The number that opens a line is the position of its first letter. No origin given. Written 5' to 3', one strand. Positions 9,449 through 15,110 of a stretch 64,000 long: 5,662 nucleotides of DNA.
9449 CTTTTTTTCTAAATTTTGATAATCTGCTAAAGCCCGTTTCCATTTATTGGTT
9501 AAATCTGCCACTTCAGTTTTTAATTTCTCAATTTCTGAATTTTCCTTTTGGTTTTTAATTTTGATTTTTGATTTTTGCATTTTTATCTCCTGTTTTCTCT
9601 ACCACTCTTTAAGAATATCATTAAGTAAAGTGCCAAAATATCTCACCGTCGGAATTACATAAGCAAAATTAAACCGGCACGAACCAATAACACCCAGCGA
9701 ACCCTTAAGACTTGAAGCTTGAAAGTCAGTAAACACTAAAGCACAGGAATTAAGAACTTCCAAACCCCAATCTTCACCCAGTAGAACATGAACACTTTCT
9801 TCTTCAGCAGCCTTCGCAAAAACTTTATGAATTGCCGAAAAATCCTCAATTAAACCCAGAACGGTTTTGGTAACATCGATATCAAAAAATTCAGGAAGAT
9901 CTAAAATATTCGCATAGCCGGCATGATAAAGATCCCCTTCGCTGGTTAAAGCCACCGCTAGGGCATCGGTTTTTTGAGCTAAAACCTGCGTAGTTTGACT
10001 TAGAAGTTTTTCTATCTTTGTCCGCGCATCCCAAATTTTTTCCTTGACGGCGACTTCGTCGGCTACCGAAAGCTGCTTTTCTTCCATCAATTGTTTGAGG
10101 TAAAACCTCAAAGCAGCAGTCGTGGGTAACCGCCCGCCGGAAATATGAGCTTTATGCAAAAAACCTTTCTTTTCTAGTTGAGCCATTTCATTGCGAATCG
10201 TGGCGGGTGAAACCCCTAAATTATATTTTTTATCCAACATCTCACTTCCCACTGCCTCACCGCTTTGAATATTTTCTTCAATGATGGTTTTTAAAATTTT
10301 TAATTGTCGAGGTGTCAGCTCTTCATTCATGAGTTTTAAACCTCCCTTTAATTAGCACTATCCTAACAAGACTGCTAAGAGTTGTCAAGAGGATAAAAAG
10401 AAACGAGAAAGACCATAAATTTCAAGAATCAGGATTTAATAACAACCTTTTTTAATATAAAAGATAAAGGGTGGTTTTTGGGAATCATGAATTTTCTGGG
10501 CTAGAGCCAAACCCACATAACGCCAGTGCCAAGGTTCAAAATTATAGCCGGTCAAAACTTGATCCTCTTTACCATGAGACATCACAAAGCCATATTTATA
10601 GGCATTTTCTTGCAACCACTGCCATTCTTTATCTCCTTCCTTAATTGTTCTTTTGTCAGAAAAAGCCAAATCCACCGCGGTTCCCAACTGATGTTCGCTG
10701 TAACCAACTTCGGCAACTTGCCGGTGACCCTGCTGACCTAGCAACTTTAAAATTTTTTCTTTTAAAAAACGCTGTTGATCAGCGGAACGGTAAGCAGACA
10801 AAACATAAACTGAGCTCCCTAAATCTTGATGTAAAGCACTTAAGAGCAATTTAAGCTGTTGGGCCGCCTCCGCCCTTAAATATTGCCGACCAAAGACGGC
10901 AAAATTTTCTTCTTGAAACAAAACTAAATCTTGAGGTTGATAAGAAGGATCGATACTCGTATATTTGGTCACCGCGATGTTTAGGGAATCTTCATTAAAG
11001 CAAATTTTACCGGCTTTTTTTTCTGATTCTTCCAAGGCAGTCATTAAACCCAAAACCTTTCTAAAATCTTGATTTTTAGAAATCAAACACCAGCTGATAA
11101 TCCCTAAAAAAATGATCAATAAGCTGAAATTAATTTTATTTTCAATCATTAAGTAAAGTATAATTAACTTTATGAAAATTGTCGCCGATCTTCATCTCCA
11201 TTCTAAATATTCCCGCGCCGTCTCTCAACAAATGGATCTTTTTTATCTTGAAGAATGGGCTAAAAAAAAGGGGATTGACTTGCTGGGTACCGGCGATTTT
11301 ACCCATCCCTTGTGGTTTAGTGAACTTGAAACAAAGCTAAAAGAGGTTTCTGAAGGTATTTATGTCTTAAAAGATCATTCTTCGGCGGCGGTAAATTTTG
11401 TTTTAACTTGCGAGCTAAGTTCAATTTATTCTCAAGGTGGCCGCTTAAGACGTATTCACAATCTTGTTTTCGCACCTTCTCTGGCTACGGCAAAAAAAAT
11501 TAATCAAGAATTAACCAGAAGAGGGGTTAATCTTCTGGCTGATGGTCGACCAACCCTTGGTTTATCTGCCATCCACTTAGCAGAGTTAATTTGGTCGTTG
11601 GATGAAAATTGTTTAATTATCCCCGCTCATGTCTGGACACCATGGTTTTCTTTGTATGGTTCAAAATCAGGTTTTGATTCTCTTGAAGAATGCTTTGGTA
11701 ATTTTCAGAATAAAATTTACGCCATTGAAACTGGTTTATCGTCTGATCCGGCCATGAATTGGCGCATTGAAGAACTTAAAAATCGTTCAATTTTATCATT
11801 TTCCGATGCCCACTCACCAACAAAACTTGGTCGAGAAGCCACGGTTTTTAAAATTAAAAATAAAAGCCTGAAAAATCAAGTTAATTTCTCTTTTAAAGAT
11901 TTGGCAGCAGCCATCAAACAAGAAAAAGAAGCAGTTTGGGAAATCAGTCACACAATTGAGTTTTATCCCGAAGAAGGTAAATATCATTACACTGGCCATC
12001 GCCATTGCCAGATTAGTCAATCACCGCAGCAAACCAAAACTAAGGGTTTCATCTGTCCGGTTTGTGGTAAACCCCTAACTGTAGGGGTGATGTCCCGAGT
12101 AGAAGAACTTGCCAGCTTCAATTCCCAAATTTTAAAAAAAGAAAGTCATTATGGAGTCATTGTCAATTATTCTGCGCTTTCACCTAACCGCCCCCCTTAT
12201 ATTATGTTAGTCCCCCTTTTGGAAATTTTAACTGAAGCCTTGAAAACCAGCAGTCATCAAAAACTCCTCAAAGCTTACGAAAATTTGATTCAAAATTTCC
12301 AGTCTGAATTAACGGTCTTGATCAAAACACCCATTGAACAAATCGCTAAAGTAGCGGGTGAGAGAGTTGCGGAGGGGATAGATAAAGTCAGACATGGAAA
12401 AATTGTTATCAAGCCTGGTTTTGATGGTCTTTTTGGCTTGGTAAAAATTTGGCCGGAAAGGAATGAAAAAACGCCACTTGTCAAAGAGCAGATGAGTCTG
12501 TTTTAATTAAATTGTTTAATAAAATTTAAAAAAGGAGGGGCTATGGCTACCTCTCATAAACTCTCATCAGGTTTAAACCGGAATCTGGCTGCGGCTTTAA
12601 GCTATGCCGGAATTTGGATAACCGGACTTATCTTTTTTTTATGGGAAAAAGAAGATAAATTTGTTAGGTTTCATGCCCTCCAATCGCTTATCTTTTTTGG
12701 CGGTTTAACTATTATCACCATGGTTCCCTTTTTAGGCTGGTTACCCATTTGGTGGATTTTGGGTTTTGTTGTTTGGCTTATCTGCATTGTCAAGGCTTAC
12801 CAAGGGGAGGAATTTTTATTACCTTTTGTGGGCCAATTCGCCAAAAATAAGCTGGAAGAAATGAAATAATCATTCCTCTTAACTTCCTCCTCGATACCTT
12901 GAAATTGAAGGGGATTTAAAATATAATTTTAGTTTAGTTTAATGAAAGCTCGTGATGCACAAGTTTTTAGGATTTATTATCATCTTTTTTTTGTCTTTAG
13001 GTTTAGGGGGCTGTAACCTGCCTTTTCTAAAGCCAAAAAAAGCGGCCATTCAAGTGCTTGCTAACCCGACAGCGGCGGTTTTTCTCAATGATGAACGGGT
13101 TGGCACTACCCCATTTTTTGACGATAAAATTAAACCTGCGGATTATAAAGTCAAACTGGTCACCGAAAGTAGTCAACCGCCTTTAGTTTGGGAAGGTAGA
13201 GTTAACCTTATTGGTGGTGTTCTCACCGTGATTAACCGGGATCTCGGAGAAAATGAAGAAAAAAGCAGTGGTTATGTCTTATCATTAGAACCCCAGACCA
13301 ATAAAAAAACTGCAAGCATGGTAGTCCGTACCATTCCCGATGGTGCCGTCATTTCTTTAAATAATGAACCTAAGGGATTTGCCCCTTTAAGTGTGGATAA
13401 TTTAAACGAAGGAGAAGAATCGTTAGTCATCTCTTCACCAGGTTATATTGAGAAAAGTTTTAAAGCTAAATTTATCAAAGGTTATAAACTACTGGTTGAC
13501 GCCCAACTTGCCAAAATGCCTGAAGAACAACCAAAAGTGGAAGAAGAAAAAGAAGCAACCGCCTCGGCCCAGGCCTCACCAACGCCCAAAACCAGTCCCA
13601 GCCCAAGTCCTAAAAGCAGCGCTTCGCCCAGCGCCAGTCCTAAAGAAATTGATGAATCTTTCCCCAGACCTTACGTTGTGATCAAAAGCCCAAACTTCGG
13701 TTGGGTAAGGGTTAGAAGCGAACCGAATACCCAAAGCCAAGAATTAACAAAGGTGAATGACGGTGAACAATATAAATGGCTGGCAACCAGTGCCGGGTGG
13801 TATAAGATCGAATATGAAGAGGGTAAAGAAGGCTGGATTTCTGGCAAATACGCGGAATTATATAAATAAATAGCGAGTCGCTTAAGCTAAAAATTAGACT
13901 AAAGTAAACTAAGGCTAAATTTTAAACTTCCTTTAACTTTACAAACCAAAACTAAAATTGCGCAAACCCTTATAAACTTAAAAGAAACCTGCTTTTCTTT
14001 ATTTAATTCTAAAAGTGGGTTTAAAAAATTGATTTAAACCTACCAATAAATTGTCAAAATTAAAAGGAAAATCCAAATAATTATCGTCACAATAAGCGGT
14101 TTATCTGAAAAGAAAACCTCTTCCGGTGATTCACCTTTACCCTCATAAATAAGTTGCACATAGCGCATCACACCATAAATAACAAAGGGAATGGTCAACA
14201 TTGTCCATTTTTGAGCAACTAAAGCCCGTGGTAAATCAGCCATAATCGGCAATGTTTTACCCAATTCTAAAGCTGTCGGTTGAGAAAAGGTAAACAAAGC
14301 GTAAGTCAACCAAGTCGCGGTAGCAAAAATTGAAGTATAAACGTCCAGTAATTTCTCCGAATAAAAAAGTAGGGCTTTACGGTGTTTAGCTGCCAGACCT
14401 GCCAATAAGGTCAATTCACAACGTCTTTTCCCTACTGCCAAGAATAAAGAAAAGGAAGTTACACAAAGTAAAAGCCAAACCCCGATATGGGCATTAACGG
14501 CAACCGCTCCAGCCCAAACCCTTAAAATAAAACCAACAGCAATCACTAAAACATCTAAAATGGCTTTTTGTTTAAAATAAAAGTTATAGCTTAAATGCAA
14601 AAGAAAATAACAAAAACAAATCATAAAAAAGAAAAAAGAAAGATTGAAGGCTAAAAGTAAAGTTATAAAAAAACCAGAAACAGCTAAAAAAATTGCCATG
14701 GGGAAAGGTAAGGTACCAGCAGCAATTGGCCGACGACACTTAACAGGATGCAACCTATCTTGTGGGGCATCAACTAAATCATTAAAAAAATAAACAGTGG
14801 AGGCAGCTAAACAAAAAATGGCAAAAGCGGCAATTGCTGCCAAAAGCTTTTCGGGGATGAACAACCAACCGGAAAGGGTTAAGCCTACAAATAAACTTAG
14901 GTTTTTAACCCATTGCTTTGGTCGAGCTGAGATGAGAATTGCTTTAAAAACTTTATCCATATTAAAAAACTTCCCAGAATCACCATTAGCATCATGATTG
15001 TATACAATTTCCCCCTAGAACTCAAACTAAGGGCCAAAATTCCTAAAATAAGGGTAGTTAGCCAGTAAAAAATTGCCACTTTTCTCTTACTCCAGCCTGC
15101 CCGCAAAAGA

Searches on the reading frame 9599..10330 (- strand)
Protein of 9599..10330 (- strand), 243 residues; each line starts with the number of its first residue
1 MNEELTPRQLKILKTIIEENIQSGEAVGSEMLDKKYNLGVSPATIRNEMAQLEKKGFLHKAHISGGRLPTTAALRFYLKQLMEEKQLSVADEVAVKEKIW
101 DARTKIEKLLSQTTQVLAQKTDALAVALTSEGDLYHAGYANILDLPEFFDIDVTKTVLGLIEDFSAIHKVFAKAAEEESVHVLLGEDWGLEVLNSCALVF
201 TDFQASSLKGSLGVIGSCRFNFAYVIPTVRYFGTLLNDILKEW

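Call 5: search_protein_families(library=pfam, proteins=[window:9599-10330:-], max_evalue=0.01)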
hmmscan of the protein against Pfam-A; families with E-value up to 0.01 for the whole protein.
window:9599-10330:- (243 aa): 4 families
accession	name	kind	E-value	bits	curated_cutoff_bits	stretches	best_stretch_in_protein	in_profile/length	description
PF01628.27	HrcA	-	1.4e-16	61.6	22.2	1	74-226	74-215/215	HrcA protein C terminal domain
PF08220.18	HTH_DeoR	-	0.00018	21.7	21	1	38-62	24-48/57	DeoR-like helix-turn-helix domain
PF01726.22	LexA_DNA_bind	-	0.00086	19.5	23.7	1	3-59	2-57/65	LexA DNA binding domain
PF03444.21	HrcA_DNA-bdg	-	0.0012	18.9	21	1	4-75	1-71/79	Winged helix-turn-helix transcription repressor, HrcA DNA-binding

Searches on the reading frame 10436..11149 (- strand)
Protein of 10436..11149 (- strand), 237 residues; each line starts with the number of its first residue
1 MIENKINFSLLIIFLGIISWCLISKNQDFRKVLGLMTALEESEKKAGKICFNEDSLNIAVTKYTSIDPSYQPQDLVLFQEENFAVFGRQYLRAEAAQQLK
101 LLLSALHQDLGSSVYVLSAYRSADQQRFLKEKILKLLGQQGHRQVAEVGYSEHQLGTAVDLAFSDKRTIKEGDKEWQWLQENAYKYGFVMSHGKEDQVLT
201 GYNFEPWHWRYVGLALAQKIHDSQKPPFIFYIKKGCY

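Call 5: search_protein_families(library=pfam, proteins=[window:10436-11149:-], max_evalue=0.01)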
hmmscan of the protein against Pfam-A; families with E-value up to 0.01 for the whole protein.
window:10436-11149:- (237 aa): 1 family
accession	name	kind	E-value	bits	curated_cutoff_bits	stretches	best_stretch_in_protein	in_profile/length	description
PF02557.22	VanY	-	7.2e-28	97.4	25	1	89-213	2-131/132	D-alanyl-D-alanine carboxypeptidase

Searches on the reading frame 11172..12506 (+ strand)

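Call 5: search_protein_families(library=pfam, proteins=[window:11172-12506:+], max_evalue=0.01)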
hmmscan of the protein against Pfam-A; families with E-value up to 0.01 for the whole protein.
window:11172-12506:+ (444 aa): 1 family
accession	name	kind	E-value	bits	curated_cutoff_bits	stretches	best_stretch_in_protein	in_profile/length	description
PF13263.12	PHP_C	-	0.0053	16.7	21.3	0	211-251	22-54/56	PHP-associated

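Call 6: search_protein_families(library=ncbifam, proteins=[window:11172-12506:+], max_evalue=0.01)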
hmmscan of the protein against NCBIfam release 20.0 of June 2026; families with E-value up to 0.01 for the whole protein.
window:11172-12506:+ (444 aa): 1 family
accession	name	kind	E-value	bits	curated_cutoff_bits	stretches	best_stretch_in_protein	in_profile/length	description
TIGR00375.1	TIGR00375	hypoth_equivalog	2.6e-50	171.9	326.6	1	5-422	2-372/374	TIGR00375 family protein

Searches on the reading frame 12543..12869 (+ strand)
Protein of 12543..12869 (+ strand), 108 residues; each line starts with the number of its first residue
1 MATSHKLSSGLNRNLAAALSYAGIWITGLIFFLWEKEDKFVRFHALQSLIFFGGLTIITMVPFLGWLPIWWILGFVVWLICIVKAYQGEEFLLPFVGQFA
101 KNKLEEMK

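Call 5: search_protein_families(library=pfam, proteins=[window:12543-12869:+], max_evalue=0.01)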
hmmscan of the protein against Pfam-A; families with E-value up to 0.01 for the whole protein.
window:12543-12869:+ (108 aa): 1 family
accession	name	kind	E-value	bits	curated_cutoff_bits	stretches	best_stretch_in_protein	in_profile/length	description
PF09685.15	DUF4870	-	2.9e-06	27.7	25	1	21-99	19-106/107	Domain of unknown function (DUF4870)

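Call 6: search_protein_families(library=ncbifam, proteins=[window:12543-12869:+], max_evalue=0.01)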
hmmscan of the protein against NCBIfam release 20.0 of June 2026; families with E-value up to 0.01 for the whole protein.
window:12543-12869:+ (108 aa): 0 families

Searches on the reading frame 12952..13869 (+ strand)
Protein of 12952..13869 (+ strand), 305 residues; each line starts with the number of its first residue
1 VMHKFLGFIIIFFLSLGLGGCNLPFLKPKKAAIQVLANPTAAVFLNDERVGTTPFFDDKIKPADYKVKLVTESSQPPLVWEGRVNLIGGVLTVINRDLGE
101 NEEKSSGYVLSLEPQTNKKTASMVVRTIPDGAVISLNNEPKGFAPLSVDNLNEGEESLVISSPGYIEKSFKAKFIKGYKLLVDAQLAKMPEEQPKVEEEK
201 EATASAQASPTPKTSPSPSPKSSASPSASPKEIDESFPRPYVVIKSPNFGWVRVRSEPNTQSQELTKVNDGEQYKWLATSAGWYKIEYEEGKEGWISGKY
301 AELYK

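Call 5: search_protein_families(library=pfam, proteins=[window:12952-13869:+], max_evalue=0.01)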
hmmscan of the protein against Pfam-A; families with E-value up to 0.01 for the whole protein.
window:12952-13869:+ (305 aa): 3 families
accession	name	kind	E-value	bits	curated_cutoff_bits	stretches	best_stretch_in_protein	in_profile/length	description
PF08239.17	SH3_3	-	2.5e-14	53.6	27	1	252-300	3-52/54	Bacterial SH3 domain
PF08308.17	PEGA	-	1.7e-12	47.5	20.8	1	122-186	3-67/71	PEGA domain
PF06347.19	SH3_4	-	0.0012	19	24.1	1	252-297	5-50/56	Bacterial SH3 domain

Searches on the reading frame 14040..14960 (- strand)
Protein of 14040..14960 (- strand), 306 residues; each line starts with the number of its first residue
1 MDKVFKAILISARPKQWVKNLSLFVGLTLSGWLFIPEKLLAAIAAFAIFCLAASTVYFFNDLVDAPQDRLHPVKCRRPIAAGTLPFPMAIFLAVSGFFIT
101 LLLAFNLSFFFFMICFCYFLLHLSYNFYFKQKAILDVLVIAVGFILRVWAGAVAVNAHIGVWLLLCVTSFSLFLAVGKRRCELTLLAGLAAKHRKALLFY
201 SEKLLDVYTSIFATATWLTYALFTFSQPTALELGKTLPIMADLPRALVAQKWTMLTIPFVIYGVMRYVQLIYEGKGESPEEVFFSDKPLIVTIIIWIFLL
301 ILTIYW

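Call 5: search_protein_families(library=pfam, proteins=[window:14040-14960:-], max_evalue=0.01)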
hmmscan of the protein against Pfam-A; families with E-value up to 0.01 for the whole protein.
window:14040-14960:- (306 aa): 1 family
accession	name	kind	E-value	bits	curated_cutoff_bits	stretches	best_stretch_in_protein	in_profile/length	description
PF01040.23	UbiA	-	3.5e-15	56.4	34.2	1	24-179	6-160/250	UbiA prenyltransferase family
